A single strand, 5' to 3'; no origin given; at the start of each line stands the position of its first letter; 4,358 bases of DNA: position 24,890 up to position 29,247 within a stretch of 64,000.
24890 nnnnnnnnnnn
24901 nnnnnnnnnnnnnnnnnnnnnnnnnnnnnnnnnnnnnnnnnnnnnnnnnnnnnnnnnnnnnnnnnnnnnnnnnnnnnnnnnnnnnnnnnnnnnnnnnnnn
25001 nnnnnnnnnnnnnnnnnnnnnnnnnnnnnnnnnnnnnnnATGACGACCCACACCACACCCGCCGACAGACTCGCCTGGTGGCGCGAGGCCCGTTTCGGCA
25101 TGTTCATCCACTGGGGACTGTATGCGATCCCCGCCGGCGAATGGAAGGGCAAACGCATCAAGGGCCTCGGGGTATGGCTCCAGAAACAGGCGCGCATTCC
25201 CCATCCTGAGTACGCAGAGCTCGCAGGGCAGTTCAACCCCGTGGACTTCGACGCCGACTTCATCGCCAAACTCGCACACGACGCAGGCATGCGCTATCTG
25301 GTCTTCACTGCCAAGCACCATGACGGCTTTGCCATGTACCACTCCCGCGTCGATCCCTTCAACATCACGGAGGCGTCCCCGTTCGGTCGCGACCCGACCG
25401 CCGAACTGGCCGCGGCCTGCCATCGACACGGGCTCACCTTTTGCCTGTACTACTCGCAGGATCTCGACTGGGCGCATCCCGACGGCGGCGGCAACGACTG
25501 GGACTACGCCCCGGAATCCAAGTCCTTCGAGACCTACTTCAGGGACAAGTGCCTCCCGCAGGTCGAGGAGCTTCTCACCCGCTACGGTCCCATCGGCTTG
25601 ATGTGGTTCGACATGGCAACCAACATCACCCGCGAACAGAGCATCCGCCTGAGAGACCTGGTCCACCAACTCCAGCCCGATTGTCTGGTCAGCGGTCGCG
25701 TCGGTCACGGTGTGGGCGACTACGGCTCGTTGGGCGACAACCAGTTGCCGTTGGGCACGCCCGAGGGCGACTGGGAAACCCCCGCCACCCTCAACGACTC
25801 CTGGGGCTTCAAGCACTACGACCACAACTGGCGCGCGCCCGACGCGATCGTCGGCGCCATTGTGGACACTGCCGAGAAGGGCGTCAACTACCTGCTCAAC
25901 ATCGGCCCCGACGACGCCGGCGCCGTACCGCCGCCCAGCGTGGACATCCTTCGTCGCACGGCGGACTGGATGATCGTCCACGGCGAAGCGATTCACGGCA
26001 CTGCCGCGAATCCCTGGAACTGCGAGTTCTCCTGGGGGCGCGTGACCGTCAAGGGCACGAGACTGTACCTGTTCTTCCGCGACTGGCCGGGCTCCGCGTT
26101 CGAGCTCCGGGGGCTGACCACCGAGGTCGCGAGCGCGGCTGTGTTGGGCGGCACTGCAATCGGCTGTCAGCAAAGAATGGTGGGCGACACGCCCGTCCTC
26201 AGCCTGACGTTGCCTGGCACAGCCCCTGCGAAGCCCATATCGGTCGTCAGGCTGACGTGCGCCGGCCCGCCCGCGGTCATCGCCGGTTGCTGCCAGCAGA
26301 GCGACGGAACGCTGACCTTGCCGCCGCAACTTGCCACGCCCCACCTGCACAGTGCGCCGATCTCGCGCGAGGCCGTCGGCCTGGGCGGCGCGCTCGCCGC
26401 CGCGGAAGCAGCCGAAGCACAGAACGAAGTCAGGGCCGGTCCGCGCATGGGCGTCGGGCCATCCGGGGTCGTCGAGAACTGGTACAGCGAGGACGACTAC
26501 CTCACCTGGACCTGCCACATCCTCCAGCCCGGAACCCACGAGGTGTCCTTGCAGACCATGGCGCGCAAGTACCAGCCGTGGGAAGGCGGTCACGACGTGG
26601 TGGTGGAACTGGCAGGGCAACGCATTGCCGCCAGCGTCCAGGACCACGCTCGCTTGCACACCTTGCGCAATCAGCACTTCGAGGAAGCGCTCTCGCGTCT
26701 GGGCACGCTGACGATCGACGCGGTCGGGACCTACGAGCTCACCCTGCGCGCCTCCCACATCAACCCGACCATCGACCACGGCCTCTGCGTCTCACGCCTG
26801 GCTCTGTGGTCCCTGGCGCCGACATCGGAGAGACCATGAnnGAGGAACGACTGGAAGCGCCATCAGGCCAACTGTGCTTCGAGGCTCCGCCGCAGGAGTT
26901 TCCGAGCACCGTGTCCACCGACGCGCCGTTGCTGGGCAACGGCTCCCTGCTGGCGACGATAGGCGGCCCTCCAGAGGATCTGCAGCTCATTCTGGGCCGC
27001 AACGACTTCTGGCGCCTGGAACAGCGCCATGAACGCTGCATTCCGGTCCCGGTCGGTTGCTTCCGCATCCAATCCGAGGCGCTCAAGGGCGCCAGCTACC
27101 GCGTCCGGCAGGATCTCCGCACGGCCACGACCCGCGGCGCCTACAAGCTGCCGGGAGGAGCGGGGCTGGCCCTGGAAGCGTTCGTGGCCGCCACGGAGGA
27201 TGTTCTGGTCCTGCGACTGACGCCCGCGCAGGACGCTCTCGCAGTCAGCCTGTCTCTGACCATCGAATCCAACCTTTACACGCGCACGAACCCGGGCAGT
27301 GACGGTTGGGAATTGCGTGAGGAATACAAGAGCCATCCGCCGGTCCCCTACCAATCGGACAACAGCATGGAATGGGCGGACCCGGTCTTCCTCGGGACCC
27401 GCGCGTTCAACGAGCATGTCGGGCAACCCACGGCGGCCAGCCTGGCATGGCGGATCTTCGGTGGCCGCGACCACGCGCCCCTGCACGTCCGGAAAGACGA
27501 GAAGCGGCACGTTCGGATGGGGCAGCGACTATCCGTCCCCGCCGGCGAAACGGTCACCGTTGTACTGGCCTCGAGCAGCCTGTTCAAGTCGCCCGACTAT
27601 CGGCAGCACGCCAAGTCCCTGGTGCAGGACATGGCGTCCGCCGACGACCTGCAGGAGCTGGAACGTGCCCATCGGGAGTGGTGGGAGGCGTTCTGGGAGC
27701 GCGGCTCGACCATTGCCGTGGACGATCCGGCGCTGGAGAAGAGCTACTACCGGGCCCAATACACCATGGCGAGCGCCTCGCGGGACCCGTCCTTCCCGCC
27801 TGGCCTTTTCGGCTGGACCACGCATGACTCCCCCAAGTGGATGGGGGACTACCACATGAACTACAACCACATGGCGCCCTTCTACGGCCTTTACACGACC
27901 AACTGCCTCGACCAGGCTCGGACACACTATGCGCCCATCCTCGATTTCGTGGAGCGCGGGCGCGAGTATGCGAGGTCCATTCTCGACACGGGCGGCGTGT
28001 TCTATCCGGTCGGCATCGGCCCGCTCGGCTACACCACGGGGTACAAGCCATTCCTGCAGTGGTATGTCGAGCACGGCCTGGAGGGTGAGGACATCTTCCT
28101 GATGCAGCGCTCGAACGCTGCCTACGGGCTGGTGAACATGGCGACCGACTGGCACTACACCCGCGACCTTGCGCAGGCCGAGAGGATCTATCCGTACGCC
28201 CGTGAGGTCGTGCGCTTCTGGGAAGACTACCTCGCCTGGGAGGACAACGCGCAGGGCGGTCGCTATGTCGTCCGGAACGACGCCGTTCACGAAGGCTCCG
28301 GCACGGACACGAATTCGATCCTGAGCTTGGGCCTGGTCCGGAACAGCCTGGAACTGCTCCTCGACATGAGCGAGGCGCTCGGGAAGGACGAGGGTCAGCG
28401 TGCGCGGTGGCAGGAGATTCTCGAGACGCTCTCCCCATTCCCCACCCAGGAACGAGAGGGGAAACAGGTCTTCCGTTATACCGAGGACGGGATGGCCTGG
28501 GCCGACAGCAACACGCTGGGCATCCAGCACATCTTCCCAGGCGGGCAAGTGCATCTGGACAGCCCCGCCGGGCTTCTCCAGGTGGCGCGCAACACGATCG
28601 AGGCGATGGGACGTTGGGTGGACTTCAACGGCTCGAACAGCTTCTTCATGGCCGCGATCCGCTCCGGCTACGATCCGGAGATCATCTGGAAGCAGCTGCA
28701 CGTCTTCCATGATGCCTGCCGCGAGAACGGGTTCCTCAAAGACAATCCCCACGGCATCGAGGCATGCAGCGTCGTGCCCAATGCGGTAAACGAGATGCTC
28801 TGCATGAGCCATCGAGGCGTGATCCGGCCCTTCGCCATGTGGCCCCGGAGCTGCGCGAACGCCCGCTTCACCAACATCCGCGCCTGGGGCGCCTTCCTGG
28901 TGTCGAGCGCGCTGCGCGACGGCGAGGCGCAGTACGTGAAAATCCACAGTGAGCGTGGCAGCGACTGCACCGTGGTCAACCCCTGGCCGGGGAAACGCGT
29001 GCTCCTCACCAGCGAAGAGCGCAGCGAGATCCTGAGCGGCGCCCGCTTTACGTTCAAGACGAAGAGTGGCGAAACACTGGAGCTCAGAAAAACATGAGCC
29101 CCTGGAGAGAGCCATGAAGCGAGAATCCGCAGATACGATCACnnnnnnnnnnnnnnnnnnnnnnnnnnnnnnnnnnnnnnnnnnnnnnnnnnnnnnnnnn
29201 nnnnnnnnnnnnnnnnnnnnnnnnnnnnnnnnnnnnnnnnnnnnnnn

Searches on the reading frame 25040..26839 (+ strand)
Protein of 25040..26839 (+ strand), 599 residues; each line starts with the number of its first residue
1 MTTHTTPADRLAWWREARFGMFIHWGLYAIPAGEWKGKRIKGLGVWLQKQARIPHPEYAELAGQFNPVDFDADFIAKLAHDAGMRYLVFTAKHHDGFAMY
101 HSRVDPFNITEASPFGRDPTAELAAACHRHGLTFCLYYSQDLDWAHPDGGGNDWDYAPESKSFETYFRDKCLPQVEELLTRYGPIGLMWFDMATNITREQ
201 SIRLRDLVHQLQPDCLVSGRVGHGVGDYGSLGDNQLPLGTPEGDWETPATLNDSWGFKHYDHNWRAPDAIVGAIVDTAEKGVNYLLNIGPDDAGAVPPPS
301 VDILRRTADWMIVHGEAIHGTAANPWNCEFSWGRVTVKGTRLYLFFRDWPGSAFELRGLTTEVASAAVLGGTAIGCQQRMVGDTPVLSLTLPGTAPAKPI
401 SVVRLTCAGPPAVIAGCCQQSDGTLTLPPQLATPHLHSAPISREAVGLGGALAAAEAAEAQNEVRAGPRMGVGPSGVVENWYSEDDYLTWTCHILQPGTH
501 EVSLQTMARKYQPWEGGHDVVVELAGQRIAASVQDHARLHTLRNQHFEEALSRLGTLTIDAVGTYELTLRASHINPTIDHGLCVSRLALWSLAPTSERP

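Call 16: search_protein_families(library=pfam, proteins=[window:25040-26839:+], max_evalue=0.001)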
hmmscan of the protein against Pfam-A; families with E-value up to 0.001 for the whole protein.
window:25040-26839:+ (599 aa): 1 family
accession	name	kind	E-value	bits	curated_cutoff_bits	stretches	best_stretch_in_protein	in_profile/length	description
PF01120.23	Alpha_L_fucos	-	2.1e-73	248.2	25.2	1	12-316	28-345/345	Alpha-L-fucosidase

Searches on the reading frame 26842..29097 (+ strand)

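Call 16: search_protein_families(library=pfam, proteins=[window:26842-29097:+], max_evalue=0.001)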
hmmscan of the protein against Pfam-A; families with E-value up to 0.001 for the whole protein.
window:26842-29097:+ (751 aa): 3 families
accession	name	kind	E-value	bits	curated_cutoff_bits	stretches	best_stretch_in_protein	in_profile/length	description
PF22124.2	Glyco_hydro_95_cat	-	5.4e-21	75.4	27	1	293-592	46-341/408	Glycosyl hydrolase family 95 catalytic domain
PF14498.12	Glyco_hyd_65N_2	-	1.7e-07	31.9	27.7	1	70-171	90-186/234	Glycosyl hydrolase family 65, N-terminal domain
PF21307.2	Glyco_hydro_95_C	-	1.1e-05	26.2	27.6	1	656-746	2-92/94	Glycoside hydrolase family 95, C-terminal domain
